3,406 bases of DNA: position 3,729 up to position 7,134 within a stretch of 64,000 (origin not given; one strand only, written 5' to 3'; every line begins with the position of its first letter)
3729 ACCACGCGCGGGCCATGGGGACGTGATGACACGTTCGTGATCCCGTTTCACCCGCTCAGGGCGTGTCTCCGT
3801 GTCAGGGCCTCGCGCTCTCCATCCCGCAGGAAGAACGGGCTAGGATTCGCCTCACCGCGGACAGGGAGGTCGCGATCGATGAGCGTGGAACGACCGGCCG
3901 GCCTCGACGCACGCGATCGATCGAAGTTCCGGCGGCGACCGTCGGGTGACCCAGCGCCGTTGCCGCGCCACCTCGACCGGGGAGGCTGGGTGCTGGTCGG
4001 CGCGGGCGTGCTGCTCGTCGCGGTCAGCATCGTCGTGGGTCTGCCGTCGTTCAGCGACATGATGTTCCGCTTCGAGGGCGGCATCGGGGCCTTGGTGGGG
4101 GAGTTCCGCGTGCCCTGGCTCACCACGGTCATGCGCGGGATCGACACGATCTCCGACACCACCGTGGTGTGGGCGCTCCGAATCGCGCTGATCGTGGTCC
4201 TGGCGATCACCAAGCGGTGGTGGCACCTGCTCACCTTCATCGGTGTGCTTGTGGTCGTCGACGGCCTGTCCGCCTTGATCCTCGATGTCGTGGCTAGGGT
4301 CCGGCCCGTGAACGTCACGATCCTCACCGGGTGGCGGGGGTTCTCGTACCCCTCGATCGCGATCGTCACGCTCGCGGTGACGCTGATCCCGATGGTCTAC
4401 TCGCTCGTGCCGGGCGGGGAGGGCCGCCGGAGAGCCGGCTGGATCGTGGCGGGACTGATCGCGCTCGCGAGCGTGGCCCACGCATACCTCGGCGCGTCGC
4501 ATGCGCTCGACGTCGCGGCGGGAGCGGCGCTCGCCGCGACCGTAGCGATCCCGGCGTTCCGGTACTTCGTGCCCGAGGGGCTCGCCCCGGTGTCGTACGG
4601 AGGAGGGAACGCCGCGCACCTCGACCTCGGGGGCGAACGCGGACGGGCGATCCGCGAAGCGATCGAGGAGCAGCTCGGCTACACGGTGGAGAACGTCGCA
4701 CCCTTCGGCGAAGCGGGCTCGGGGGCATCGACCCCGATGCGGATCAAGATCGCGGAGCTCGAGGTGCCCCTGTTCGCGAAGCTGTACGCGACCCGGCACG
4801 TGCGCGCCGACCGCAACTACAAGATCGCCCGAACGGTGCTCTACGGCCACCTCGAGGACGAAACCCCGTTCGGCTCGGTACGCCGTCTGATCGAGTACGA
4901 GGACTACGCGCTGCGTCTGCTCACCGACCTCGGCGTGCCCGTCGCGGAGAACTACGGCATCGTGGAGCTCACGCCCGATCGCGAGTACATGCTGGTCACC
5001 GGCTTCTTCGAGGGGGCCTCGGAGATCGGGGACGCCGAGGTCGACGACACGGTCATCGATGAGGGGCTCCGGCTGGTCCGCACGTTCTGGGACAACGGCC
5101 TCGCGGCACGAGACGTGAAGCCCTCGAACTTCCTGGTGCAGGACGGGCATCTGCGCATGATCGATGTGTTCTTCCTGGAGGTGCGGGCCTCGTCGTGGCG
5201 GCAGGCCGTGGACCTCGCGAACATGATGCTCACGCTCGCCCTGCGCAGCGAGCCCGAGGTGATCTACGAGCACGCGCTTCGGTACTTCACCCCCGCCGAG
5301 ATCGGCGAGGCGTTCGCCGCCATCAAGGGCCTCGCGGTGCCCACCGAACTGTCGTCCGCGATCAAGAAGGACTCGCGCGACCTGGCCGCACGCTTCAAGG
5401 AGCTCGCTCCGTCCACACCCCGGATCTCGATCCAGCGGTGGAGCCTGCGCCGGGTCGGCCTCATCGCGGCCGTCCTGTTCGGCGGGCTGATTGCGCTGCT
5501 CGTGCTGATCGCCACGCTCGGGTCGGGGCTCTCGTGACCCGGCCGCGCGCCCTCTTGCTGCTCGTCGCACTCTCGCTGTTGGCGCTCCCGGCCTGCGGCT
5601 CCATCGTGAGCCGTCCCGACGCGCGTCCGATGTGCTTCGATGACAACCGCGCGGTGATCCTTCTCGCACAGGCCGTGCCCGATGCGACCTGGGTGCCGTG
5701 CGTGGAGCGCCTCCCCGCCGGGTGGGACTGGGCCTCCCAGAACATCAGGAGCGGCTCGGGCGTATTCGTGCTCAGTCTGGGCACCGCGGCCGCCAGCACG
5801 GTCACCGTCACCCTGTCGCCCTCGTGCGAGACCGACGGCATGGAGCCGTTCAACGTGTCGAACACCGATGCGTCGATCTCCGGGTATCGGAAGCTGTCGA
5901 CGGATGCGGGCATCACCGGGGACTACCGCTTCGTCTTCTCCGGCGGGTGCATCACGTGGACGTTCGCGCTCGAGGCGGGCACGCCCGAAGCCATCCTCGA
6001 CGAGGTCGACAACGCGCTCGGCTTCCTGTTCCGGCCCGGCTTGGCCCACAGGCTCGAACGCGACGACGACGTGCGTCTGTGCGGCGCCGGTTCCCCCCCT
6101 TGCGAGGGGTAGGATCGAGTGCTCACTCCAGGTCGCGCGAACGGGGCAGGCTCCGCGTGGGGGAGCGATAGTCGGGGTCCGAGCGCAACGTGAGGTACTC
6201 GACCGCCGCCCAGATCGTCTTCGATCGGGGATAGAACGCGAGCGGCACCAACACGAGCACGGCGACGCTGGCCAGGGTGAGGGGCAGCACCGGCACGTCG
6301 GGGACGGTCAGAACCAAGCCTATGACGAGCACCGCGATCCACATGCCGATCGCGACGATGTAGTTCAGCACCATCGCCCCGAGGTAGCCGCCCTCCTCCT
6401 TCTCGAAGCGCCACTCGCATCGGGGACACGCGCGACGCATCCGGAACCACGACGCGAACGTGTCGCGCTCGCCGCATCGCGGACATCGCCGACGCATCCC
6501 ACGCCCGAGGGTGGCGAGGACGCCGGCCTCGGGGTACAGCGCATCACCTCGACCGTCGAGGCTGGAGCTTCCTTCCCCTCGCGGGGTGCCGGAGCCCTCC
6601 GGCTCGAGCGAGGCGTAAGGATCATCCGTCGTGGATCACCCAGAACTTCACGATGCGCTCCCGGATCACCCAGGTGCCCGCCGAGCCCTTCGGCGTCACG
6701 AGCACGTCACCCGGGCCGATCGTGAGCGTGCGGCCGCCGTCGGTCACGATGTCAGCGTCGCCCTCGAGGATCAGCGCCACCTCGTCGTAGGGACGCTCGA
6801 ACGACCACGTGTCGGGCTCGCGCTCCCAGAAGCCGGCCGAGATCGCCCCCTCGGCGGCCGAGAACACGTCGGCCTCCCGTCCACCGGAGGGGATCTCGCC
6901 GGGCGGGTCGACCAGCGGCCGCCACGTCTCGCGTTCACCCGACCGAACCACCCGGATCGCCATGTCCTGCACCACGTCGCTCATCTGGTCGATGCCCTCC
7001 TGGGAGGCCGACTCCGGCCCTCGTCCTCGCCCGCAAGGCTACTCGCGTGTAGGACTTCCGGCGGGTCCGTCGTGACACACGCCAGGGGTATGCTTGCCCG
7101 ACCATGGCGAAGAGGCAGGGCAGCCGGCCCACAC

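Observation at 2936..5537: Divergent PAP2 phosphatase pair, one fused to an ePK-like (Kdo/RIO-type) kinase domain and a C-terminal TM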

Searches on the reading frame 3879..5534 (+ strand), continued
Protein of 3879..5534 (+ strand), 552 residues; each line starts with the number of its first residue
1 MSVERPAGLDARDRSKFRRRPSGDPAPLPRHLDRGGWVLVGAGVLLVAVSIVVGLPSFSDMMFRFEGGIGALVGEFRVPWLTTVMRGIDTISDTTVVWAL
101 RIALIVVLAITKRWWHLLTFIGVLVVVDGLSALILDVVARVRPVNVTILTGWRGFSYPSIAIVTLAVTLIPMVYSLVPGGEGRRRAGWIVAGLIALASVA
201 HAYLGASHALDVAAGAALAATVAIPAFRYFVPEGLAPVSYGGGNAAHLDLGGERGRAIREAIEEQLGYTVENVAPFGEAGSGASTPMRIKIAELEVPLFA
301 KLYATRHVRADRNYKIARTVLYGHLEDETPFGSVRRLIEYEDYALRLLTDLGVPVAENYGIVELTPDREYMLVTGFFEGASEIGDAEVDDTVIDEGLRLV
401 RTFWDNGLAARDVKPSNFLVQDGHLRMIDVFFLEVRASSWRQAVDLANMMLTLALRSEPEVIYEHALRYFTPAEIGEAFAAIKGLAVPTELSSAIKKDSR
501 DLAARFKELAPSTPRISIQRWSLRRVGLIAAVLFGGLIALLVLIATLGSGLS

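Call 80: find_encoding_contigs(protein=P0001, flank=5000, max_places=2)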
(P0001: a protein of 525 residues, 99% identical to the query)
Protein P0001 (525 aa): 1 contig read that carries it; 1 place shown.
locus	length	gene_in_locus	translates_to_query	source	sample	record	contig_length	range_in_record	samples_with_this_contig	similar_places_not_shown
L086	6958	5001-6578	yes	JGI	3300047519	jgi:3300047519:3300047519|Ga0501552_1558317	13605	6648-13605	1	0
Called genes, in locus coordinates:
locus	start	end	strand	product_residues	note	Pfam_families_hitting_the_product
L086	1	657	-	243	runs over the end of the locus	PF00574:CLP_protease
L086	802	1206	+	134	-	PF10604:Polyketide_cyc2 (weak), PF08327:AHSA1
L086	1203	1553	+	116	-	PF25213:HVO_A0261_N (weak), PF01022:HTH_5, PF01047:MarR (weak), PF12802:MarR_2 (weak), PF12840:HTH_20, PF13412:HTH_24, PF08279:HTH_11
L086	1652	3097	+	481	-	PF00884:Sulfatase, PF01663:Phosphodiest (faint), PF16347:SGSH_C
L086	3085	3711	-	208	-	PF13548:DUF4126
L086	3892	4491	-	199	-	PF01569:PAP2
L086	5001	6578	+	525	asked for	-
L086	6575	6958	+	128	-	?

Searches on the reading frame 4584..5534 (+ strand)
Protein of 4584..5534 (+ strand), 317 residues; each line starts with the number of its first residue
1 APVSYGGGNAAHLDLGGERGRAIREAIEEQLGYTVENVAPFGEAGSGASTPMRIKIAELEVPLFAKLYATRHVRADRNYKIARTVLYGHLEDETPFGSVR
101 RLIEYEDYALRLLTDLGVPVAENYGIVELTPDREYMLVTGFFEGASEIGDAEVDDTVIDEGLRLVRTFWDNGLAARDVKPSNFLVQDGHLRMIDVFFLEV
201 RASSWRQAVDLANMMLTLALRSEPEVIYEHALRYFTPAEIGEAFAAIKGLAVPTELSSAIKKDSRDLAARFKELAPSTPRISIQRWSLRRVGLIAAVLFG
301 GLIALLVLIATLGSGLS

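Call 58: search_protein_representatives(protein=window:4584-5534:+)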
Query: 317 residues. Proteins with E-value up to 0.001 (for the whole library): 1013; up to 1e-10: 678; up to 1e-30: 294. The best 150 are listed.
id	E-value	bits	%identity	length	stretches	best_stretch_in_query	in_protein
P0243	2.5e-115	401.8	62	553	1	2-302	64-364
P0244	3.6e-115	401.2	62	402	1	2-307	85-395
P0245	6.6e-113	393.8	60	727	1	2-305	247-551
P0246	2.6e-110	385.3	60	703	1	7-312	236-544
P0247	6.4e-110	384.0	59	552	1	2-315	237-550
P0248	6.9e-109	380.6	62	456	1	3-289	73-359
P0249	9.4e-108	376.9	57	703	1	1-307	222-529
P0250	1.1e-107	376.6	57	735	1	2-314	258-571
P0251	2.9e-107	375.3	59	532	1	2-302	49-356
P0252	9.5e-107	373.6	63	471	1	2-278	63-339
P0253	7.4e-105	367.4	58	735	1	2-303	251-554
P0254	3.0e-104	365.4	56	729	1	2-308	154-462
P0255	3.7e-104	365.1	57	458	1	2-303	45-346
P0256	3.9e-104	365.0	53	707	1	2-313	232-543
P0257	6.2e-102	357.8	54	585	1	2-315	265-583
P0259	5.7e-99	348.0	54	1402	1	2-312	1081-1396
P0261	8.1e-99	347.6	54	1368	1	2-315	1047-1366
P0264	1.0e-96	340.6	52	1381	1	2-315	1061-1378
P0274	2.5e-93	329.5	53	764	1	2-298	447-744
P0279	1.7e-91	323.5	53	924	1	2-307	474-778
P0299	4.9e-83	295.7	46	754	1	2-306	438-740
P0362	3.3e-55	204.4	38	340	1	2-313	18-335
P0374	9.5e-54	199.6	56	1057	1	2-180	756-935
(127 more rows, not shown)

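Call 60: search_protein_families(library=pfam, proteins=[P0259, P0261, P0264, P0279, P0274, P0299, P0374, P0362], max_evalue=0.001)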
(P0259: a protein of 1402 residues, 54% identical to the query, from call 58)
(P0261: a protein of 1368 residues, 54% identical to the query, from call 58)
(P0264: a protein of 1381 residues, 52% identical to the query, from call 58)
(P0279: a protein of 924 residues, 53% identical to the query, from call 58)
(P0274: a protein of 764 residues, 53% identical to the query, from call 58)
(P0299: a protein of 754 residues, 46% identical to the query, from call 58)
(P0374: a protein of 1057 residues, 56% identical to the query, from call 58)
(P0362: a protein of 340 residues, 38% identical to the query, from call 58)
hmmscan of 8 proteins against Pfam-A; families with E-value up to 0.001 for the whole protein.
P0259 (1402 aa): 5 families
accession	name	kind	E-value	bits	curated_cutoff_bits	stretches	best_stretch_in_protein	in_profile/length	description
PF01569.27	PAP2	-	2.6e-06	27.7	27.2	1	963-1073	3-124/130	PAP2 superfamily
PF20703.3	nSTAND1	-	3.7e-06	27.3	27.1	1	73-171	17-127/379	Novel STAND NTPase 1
PF00069.31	Pkinase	-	6.2e-05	23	31.7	1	1218-1278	85-143/263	Protein kinase domain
PF13424.12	TPR_12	-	7.1e-05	23.4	30.1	0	655-725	2-74/77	Tetratricopeptide repeat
PF01163.29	RIO1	-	0.00099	19.2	22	0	1178-1276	50-149/187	RIO domain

P0261 (1368 aa): 8 families
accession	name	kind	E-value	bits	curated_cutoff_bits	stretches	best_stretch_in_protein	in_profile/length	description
PF13424.12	TPR_12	-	9.3e-13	48.6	30.1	3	574-645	2-75/77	Tetratricopeptide repeat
PF17874.7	TPR_MalT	-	4.5e-11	43.1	45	2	493-617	38-163/336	MalT-like TPR region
PF07719.23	TPR_2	-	7.3e-07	29.3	27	0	655-685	1-31/34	Tetratricopeptide repeat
PF00515.34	TPR_1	-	1.6e-05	25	27.8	0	655-684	1-30/34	Tetratricopeptide repeat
PF00069.31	Pkinase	-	0.00029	20.8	31.7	1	1192-1243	93-142/263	Protein kinase domain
PF13401.12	AAA_22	-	0.00035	21.3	27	1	33-143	5-109/130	AAA domain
PF13181.12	TPR_8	-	0.00069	20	25.7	0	655-685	1-31/34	Tetratricopeptide repeat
PF01569.27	PAP2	-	0.00081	19.6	27.2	0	933-1040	7-125/130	PAP2 superfamily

P0264 (1381 aa): 7 families
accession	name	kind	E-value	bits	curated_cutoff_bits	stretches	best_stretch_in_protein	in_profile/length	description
PF13424.12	TPR_12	-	5e-17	62.3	30.1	2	548-619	3-76/77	Tetratricopeptide repeat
PF13191.12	AAA_16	-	6.9e-08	33.6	32.6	1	27-164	2-166/167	AAA ATPase domain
PF01569.27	PAP2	-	7.5e-08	32.6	27.2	1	944-1054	4-125/130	PAP2 superfamily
PF17874.7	TPR_MalT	-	4e-06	26.8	45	1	478-700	11-230/336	MalT-like TPR region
PF20703.3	nSTAND1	-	2.4e-05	24.6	27.1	1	26-141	15-126/379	Novel STAND NTPase 1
PF00069.31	Pkinase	-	7.2e-05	22.7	31.7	1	1223-1259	109-146/263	Protein kinase domain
PF06293.20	Kdo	-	0.00033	20.6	21.3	1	1169-1262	64-173/207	Lipopolysaccharide kinase (Kdo/WaaP) family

P0279 (924 aa): 3 families
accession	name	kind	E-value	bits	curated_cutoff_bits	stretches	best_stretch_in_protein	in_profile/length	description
PF01569.27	PAP2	-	8.3e-24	84.2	27.2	2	113-220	3-122/130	PAP2 superfamily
PF00069.31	Pkinase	-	6.1e-08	32.8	31.7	1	620-671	95-147/263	Protein kinase domain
PF14378.12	PAP2_3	-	6e-07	29.9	27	1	77-217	62-189/190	PAP2 superfamily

P0274 (764 aa): 5 families
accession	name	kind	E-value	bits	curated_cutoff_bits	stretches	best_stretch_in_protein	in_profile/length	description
PF00072.30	Response_reg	-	3.5e-25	88.8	30.2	1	21-123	1-101/111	Response regulator receiver domain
PF01636.29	APH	-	1.4e-06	28.7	23.2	0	602-640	148-193/239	Phosphotransferase enzyme family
PF01163.29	RIO1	-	1.7e-06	28.2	22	1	543-641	49-148/187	RIO domain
PF06293.20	Kdo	-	0.00025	21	21.3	1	552-660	61-186/207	Lipopolysaccharide kinase (Kdo/WaaP) family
PF00069.31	Pkinase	-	0.00043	20.2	31.7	1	603-640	103-141/263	Protein kinase domain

P0299 (754 aa): 7 families
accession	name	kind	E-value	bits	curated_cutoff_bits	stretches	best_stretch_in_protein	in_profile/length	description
PF00072.30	Response_reg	-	4.6e-20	72.3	30.2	1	10-119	1-110/111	Response regulator receiver domain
PF00196.25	GerE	-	8.9e-08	32.1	23.5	1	158-209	5-56/57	Bacterial regulatory proteins, luxR family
PF01569.27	PAP2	-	3.6e-06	27.2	27.2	1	320-431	4-125/130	PAP2 superfamily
PF01163.29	RIO1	-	5e-05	23.4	22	1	530-630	47-148/187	RIO domain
PF01636.29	APH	-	7.1e-05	23.1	23.2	0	604-630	162-194/239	Phosphotransferase enzyme family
PF00069.31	Pkinase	-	0.00013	21.9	31.7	1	598-633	109-145/263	Protein kinase domain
PF04545.22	Sigma70_r4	-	0.00048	20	24.1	0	155-199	4-49/50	Sigma-70, region 4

P0374 (1057 aa): 6 families
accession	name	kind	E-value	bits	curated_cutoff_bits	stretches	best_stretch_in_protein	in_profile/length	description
PF13424.12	TPR_12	-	5.9e-17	62.1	30.1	1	288-359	3-76/77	Tetratricopeptide repeat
PF13374.12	TPR_10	-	6.2e-07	29.7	27.5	0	291-320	5-34/42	Tetratricopeptide repeat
PF01569.27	PAP2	-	1e-06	29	27.2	1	642-749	7-125/130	PAP2 superfamily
PF13432.12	TPR_16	-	1.7e-06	28.8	32.7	1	334-400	3-63/65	Tetratricopeptide repeat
PF07719.23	TPR_2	-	1.7e-05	25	27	1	368-396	1-29/34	Tetratricopeptide repeat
PF00515.34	TPR_1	-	5.5e-05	23.3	27.8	0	368-396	1-29/34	Tetratricopeptide repeat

P0362 (340 aa): 2 families
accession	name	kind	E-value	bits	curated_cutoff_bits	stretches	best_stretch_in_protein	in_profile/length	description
PF00069.31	Pkinase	-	4.5e-07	30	31.7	1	172-222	96-147/263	Protein kinase domain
PF01636.29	APH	-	0.00033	20.9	23.2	0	170-251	138-226/239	Phosphotransferase enzyme family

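Call 71: find_encoding_contigs(protein=P0279, flank=5000, max_places=3)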
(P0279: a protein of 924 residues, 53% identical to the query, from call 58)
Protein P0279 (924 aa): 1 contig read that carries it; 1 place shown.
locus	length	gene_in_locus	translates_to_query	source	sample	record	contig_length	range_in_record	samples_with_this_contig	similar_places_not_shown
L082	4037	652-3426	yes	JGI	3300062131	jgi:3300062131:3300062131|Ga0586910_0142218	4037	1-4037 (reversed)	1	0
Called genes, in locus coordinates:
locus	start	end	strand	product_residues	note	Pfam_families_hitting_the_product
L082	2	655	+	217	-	?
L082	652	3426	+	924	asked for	PF01569:PAP2, PF00069:Pkinase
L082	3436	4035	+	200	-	?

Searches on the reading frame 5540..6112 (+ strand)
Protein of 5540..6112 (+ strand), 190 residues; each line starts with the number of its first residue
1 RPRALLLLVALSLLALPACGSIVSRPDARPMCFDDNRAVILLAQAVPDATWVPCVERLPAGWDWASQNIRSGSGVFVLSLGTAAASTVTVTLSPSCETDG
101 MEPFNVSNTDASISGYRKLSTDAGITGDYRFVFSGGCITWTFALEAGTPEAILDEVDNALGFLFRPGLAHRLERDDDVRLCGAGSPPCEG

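Call 3: search_protein_families(library=pfam, proteins=[window:5540-6112:+], max_evalue=0.1)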
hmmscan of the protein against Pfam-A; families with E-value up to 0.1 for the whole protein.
window:5540-6112:+ (190 aa): 0 families

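Call 26: find_homologous_proteins(query=window:5540-6109:+, max_evalue=0.001)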
Query window:5540-6109:+ (190 aa): 2 proteins with E <= 0.001 among 2113 candidates.
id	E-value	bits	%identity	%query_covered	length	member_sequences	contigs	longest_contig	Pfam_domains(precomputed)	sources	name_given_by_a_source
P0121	3.6e-117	407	95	100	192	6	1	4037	-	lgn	-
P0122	2.7e-70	254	63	99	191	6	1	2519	-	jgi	jgi:hypothetical protein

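Call 40: find_homologous_proteins(query=A2, max_evalue=0.001)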
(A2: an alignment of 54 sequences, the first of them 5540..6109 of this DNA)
Query A2 (54 sequences) (190 aa, profile of the alignment): 357 proteins with E <= 0.001 among 8000 candidates; the best 120 are listed.
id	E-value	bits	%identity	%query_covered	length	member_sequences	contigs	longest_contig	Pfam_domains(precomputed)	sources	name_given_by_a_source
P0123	5.0e-61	223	33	82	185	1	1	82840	-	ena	-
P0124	2.2e-59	218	32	99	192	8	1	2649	-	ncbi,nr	ncbi:MAG: hypothetical protein M3O84_08900 [Actinomycetota bacterium]|nr:hypothetical protein [Actin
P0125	1.9e-58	215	35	78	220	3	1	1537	-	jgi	jgi:hypothetical protein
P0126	2.1e-57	211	34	82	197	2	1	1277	-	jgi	-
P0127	2.4e-57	211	32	98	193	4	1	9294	-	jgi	jgi:hypothetical protein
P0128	1.5e-56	208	34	82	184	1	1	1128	-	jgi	jgi:hypothetical protein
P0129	2.4e-56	208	30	99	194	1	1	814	-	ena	-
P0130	3.2e-56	207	35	97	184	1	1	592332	-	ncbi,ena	-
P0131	3.3e-56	207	32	100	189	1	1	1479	-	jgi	jgi:hypothetical protein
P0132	3.4e-56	207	29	85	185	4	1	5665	-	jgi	-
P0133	6.1e-56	206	35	84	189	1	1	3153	-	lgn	-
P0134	7.8e-56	206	33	96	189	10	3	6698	-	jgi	jgi:hypothetical protein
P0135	1.3e-55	205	32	98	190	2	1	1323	-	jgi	-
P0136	1.6e-55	205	38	82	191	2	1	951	-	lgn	-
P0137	2.0e-55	205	34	83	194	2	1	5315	-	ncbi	-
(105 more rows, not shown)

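Call 51: predict_structure(alignment_id=A3)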
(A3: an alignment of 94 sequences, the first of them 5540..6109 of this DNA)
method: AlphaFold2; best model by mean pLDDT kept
length: 190 residues; sequences in the alignment: 94
mean_pLDDT: 88.5   pTM: 0.82
mean pLDDT of the five models: 88.5, 87.9, 87.5, 87.1, 86.3
residues with pLDDT >= 90: 139; 70-90: 22; 50-70: 28; < 50: 1
segments of 3 or more residues with pLDDT < 50: none
pLDDT, mean of each block of 10 residues (from residue 1): 67 61 67 86 96 94 94 96 85 98 86 94 96 98 95 95 94 92 87
secondary structure, 60 per line:
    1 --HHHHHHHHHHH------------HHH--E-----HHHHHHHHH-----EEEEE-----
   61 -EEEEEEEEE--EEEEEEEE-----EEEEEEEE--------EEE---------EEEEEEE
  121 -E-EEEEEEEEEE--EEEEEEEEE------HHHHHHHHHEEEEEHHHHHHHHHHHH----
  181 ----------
elements in order: H3-13 H37-45 E51-55 E62-70 E73-80 E86-93 E102-104 E114-120 E124-133 E136-144 H151-159 E160-164 H165-176

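Call 77: search_solved_structures(query=A3, max_evalue=1)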
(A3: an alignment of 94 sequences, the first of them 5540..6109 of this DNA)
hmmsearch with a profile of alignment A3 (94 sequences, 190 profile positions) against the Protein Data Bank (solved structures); distinct sequences matched with E-value up to 1: 0.

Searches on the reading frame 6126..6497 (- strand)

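Call 3: search_protein_families(library=pfam, proteins=[window:6126-6497:-], max_evalue=0.1)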
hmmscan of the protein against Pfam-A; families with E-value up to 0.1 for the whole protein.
window:6126-6497:- (124 aa): 2 families
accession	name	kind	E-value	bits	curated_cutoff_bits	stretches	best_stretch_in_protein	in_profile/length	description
PF06170.17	DUF983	-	7.5e-09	36.2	22.6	1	14-101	1-85/85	Protein of unknown function (DUF983)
PF23165.1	zf-C2H2_FBX41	-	0.0017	18.2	24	1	4-16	4-16/30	F-box only protein 41 C2H2 zinc finger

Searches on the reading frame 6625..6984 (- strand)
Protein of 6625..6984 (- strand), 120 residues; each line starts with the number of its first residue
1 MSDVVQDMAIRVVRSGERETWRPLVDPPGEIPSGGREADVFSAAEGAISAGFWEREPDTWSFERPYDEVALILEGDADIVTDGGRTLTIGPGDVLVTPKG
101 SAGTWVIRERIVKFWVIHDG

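Call 3: search_protein_families(library=pfam, proteins=[window:6625-6984:-], max_evalue=0.1)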
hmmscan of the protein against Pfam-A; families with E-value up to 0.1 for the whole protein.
window:6625-6984:- (120 aa): 6 families
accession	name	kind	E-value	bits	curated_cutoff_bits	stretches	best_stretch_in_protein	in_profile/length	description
PF05899.18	Cupin_3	-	1.4e-15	57.2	23.5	1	44-113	3-72/74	EutQ-like cupin domain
PF06249.18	EutQ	-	1.6e-09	38.2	21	1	38-109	66-137/152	Ethanolamine utilisation protein EutQ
PF07883.17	Cupin_2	-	0.00013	22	27.2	1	64-100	16-51/70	Cupin domain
PF12852.13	Cupin_6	-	0.019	15.2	26.7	1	60-102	26-71/183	Cupin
PF24197.1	DUF7422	-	0.069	13.7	27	0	49-88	21-57/69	Family of unknown function (DUF7422)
PF00190.28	Cupin_1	-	0.099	12.6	22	0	67-102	55-96/151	Cupin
